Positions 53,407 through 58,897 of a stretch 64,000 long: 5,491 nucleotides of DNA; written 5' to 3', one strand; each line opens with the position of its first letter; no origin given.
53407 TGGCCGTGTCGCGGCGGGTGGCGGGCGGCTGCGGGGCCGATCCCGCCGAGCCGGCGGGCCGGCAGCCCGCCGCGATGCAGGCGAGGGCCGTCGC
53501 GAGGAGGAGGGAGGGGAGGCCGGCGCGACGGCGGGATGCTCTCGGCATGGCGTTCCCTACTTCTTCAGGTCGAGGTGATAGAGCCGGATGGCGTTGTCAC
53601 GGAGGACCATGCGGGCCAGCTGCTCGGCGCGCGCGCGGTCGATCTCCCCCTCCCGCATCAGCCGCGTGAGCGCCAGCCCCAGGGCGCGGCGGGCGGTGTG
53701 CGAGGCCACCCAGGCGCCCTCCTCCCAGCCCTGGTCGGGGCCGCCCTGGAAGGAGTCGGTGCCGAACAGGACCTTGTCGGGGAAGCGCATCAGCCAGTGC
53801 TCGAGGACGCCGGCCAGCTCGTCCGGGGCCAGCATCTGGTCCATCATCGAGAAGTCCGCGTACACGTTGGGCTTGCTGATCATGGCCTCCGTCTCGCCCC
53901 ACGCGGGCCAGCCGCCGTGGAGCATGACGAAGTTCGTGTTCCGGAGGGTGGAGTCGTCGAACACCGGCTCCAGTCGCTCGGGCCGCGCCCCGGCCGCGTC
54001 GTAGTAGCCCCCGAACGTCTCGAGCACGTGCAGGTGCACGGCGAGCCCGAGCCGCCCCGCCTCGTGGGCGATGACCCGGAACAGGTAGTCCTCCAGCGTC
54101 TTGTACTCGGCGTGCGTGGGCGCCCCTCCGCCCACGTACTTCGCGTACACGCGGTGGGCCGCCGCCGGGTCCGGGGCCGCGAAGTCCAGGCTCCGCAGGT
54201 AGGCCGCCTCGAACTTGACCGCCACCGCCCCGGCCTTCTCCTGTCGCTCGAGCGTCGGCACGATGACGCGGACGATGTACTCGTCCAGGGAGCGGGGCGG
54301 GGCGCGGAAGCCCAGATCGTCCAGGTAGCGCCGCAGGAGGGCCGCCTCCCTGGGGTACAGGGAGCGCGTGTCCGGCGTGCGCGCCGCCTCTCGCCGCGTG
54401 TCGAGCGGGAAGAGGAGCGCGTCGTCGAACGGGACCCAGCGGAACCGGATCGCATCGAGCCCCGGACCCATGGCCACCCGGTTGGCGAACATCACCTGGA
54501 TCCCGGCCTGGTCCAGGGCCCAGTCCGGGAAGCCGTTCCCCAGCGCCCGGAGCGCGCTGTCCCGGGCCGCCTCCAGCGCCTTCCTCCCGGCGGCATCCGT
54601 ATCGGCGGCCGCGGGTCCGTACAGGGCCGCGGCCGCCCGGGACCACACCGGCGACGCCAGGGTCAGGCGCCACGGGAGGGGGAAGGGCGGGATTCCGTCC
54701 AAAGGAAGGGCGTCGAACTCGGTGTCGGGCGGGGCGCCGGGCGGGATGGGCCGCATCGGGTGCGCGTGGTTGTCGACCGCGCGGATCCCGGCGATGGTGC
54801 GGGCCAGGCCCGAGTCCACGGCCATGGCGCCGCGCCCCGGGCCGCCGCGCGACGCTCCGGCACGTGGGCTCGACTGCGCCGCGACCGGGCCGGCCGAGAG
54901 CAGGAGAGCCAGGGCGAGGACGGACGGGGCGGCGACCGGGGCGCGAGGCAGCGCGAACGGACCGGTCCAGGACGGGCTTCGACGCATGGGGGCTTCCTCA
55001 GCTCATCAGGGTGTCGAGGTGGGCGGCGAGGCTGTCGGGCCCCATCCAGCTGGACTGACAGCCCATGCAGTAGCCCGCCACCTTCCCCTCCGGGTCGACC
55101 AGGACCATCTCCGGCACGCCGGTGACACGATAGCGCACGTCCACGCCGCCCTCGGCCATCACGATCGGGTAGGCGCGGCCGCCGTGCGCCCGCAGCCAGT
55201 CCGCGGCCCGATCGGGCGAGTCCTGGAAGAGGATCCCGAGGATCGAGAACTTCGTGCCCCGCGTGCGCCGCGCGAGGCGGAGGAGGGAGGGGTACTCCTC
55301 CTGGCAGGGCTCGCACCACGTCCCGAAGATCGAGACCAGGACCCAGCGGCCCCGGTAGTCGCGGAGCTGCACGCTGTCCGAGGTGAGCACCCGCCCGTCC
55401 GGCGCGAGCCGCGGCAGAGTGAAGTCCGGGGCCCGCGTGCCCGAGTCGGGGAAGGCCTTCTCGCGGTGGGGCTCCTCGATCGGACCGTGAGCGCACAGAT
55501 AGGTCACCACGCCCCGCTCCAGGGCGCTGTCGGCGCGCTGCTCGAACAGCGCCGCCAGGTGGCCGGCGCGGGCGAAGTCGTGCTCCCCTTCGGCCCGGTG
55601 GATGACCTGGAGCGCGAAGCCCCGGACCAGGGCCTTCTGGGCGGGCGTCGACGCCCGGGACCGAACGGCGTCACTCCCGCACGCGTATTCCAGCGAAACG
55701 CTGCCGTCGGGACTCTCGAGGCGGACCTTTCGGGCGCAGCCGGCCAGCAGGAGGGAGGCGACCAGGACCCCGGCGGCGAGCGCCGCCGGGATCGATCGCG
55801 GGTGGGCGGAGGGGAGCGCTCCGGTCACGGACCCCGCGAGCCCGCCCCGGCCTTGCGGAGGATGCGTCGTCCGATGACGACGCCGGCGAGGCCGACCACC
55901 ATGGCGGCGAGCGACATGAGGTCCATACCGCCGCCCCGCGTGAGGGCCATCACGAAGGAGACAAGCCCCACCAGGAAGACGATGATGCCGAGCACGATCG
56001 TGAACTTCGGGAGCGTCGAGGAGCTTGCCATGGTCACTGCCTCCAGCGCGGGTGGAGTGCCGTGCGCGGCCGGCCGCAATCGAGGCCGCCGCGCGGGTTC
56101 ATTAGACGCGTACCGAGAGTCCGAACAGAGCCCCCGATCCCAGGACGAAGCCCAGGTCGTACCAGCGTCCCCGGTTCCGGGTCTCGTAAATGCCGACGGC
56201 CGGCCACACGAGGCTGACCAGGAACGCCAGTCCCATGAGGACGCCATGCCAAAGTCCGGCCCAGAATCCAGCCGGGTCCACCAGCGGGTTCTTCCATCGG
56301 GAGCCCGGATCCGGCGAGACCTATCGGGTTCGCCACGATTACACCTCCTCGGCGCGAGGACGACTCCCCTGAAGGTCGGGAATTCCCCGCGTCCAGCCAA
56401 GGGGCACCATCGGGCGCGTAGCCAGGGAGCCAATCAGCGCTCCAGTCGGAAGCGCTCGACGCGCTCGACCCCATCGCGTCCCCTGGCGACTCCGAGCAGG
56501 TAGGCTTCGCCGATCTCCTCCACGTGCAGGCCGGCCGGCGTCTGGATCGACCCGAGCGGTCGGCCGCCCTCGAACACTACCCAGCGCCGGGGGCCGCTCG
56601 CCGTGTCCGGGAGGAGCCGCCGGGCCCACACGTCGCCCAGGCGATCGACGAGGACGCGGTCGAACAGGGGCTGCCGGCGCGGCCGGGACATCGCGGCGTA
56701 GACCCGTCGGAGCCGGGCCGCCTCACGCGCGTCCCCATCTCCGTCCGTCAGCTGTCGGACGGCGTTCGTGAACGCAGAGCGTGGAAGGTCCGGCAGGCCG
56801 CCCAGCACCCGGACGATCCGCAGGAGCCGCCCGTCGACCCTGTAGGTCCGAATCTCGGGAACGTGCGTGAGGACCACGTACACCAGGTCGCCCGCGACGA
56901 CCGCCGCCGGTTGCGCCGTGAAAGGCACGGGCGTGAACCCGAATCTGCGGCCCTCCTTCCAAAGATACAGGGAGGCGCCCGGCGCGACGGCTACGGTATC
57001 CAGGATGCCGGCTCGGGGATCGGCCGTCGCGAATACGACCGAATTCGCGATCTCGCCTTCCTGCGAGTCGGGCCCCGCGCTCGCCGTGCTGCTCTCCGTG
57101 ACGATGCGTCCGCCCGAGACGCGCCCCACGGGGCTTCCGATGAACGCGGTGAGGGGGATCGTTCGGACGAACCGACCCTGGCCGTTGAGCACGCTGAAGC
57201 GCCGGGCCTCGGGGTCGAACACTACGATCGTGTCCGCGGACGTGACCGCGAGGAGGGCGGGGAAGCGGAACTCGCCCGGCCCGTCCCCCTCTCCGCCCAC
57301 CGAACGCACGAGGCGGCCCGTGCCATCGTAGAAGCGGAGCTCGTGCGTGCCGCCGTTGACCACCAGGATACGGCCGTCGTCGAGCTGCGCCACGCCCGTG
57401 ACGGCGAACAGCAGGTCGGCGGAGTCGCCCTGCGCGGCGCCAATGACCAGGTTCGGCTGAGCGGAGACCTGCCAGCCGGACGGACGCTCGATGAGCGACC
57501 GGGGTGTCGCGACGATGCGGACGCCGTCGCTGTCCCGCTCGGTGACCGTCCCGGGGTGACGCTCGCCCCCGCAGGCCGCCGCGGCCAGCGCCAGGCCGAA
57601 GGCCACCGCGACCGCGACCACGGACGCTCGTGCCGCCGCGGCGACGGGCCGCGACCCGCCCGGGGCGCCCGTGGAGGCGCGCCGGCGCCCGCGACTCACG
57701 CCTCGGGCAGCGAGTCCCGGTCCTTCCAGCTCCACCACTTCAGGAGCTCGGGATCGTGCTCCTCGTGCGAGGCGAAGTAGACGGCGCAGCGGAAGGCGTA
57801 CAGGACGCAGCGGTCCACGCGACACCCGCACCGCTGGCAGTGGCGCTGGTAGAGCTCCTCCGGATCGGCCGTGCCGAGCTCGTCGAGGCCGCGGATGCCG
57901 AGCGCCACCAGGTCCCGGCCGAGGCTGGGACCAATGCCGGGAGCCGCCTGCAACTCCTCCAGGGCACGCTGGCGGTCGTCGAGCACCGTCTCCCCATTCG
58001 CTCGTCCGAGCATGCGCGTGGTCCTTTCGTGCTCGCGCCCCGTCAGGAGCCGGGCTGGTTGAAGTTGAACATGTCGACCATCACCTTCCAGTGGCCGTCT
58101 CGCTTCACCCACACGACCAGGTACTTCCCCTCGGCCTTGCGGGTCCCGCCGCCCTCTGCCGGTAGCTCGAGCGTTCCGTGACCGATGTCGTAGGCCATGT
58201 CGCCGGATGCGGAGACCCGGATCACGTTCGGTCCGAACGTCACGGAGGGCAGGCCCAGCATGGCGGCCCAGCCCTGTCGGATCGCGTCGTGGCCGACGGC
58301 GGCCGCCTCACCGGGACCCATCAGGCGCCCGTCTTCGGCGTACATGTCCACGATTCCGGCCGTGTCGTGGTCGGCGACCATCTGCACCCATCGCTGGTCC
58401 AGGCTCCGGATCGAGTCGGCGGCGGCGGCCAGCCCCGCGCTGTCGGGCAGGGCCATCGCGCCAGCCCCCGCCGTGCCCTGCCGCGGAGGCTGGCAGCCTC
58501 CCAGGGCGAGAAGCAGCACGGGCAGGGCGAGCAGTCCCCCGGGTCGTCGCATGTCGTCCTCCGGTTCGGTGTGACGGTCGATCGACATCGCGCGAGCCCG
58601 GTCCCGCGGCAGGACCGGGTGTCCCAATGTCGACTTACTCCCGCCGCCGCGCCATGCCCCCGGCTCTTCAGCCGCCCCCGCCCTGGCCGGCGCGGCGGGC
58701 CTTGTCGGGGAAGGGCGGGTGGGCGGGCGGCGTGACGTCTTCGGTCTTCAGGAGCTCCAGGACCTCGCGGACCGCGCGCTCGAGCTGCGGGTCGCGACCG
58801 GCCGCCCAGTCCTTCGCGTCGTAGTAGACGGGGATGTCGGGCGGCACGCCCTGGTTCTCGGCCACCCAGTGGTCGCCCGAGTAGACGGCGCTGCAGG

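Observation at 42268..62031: Cluster of frame-interrupted large secreted hydrolase genes next to intact neighbours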

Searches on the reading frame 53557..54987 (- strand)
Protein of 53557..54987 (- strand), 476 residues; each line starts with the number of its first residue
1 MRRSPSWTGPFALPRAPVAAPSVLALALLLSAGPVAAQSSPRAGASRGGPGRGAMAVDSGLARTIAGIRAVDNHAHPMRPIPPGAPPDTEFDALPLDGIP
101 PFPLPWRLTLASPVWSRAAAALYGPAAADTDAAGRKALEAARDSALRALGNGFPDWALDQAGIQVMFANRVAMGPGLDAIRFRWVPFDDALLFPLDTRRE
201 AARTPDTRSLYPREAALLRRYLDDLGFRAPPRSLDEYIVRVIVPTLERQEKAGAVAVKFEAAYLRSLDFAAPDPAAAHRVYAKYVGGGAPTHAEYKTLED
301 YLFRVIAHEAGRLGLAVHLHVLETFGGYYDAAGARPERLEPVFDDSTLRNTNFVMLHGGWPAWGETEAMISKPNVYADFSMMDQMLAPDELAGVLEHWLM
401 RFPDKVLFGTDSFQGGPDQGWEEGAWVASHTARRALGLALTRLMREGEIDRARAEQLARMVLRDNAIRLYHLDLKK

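Call 7: search_protein_families(library=pfam, proteins=[window:53557-54987:-], max_evalue=0.01)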
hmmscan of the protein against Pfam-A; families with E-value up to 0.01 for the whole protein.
window:53557-54987:- (476 aa): 0 families

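Call 8: find_encoding_contigs(protein=window:53557-54987:-, flank=10000, max_places=10)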
Protein window:53557-54987:- (476 aa): no gene with exactly this product is on record in the collection.

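Call 11: find_related_loci(query=window:53557-54987:-, collection=genome_contigs, flank=10000)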
Query window:53557-54987:- (476 aa) in genome_contigs; peptide patterns used: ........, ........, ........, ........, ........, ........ (x = any residue, [..] = any of these).
120 stretches matched a pattern; 46 encode a relative of the query (tblastn E <= 1e-3); 45 distinct loci.
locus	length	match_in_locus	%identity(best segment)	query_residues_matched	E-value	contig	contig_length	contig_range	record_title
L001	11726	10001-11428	96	1-476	0e+0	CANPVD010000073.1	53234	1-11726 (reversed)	MAG: uncultured bacterium isolate 3300026127_2 genome assembly, contig: 3300026127.a:Ga0209956_1000064, whole genome sho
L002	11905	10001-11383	75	2-476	0e+0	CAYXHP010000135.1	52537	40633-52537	MAG TPA_asm: uncultured Gemmatimonadota bacterium isolate SRP185410_co1_303 genome assembly, contig: k141_620383, whole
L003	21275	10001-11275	81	52-476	0e+0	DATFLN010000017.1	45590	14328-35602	MAG TPA_asm: Gemmatimonadota bacterium isolate SMAG_U9199 k141_52273, whole genome shotgun sequence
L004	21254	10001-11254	67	57-474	0e+0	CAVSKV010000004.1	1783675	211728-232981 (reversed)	MAG: uncultured Gemmatimonadaceae bacterium isolate MFD05377.bin.1.102 genome assembly, contig: contig_43434, whole geno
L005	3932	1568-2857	67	45-474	0e+0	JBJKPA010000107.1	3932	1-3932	MAG: Gemmatimonadaceae bacterium isolate Bin_109 S1Ck127_1093059_flag_0_multi_8.9790_len_3932, whole genome shotgun sequ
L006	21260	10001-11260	67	57-475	5e-180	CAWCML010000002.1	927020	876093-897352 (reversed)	MAG: uncultured Gemmatimonadaceae bacterium isolate MFD05502.bin.2.137 genome assembly, contig: contig_20542, whole geno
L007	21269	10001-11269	65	49-472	1e-177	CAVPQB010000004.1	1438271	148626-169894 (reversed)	MAG: uncultured Gemmatimonadales bacterium isolate MFD10113.bin.2.104 genome assembly, contig: contig_1807, whole genome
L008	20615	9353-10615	66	57-476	6e-176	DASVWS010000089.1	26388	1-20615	MAG TPA_asm: Gemmatimonadaceae bacterium isolate SMAG_U2554 k141_875520, whole genome shotgun sequence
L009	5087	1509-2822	60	24-474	4e-177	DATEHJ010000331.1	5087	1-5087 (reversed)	MAG TPA_asm: Gemmatimonadaceae bacterium isolate SMAG_U8808 k141_1828806, whole genome shotgun sequence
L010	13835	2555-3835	63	45-474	2e-171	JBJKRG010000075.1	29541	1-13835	MAG: Gemmatimonadaceae bacterium isolate Bin_53 S1Ck127_1091903_flag_1_multi_10.0000_len_29541, whole genome shotgun seq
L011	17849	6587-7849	62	52-472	8e-171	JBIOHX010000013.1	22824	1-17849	MAG: Gemmatimonadales bacterium isolate GcA5-17 k141_1364839_length_22824_cov_12.9884, whole genome shotgun sequence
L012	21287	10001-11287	65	43-476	1e-169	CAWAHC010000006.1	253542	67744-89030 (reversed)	MAG: uncultured Gemmatimonadaceae bacterium isolate MFD02416.bin.1.418 genome assembly, contig: contig_31547, whole geno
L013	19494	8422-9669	63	57-472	4e-169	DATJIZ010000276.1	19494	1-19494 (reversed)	MAG TPA_asm: Gemmatimonadaceae bacterium isolate SMAG_U15552 k141_1936858, whole genome shotgun sequence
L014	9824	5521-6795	68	44-474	3e-169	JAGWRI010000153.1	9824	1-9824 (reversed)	MAG: Gemmatimonadota bacterium isolate REEB322 k141_1962540, whole genome shotgun sequence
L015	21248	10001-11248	63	57-472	9e-168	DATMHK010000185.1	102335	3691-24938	MAG TPA_asm: Gemmatimonadaceae bacterium isolate SMAG_U13513 k141_1109409, whole genome shotgun sequence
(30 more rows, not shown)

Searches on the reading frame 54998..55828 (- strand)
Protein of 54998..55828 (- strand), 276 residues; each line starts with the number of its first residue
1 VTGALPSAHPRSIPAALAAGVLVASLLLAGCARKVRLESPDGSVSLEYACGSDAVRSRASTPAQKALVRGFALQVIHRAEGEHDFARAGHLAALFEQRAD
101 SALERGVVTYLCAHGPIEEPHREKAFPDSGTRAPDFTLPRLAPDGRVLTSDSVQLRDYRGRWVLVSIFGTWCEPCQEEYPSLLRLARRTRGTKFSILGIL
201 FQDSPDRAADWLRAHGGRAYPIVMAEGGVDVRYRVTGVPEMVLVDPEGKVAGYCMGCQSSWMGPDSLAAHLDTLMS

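Call 7: search_protein_families(library=pfam, proteins=[window:54998-55828:-], max_evalue=0.01)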
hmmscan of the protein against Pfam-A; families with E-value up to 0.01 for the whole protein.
window:54998-55828:- (276 aa): 4 families
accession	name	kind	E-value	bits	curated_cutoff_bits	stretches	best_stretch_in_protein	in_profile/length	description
PF00578.27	AhpC-TSA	-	9.3e-15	55.1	26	1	130-251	2-122/124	AhpC/TSA family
PF08534.16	Redoxin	-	4.2e-08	33.5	26.6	1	129-250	2-128/148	Redoxin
PF13905.12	Thioredoxin_8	-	4.8e-06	27.3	27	1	161-250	2-94/94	Thioredoxin-like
PF00085.26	Thioredoxin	-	0.0028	18.1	23.5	0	162-209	20-66/103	Thioredoxin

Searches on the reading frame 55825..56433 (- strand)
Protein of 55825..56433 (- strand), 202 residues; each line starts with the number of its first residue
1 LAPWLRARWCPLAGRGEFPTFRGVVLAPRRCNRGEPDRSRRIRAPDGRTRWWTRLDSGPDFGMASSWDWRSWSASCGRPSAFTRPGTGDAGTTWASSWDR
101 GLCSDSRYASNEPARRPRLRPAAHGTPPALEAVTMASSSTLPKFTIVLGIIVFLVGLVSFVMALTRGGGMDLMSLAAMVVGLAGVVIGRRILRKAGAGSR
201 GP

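Call 7: search_protein_families(library=pfam, proteins=[window:55825-56433:-], max_evalue=0.01)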
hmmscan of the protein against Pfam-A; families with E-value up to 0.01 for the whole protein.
window:55825-56433:- (202 aa): 1 family
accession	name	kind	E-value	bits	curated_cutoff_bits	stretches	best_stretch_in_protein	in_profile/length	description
PF10745.14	DUF2530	-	0.0077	16.9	25.5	0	140-201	11-72/77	Protein of unknown function (DUF2530)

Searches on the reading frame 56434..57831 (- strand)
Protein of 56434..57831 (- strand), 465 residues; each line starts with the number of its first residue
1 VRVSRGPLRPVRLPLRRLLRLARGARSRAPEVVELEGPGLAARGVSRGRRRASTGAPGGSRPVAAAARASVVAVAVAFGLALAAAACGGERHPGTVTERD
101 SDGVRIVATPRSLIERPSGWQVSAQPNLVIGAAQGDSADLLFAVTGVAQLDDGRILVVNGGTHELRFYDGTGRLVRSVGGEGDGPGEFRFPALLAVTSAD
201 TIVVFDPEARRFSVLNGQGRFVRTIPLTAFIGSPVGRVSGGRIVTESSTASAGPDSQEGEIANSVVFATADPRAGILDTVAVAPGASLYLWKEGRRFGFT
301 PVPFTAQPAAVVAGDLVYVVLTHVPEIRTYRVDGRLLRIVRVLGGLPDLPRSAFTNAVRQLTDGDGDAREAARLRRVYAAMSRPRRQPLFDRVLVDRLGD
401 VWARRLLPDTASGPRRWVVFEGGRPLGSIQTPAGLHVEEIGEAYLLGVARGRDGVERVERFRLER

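Call 7: search_protein_families(library=pfam, proteins=[window:56434-57831:-], max_evalue=0.01)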
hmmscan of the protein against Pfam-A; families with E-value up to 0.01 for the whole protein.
window:56434-57831:- (465 aa): 1 family
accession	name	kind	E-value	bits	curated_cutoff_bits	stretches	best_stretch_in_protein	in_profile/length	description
PF17170.10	DUF5128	-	6e-05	22.8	22.9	1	152-229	53-132/321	6-bladed beta-propeller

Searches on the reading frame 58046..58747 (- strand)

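Call 7: search_protein_families(library=pfam, proteins=[window:58046-58747:-], max_evalue=0.01)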
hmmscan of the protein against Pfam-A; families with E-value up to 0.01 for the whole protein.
window:58046-58747:- (234 aa): 4 families
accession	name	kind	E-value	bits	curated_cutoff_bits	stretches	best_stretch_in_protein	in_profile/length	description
PF14534.12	DUF4440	-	1.2e-16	61.5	25.2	1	113-222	1-107/107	Domain of unknown function (DUF4440)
PF12680.13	SnoaL_2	-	3.9e-11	43.9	27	1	118-221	2-100/102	SnoaL-like domain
PF13577.12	SnoaL_4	-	9.5e-08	32.5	24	1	109-222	5-122/126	SnoaL-like domain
PF13474.12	SnoaL_3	-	2e-06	28.6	22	1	113-222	1-111/121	SnoaL-like domain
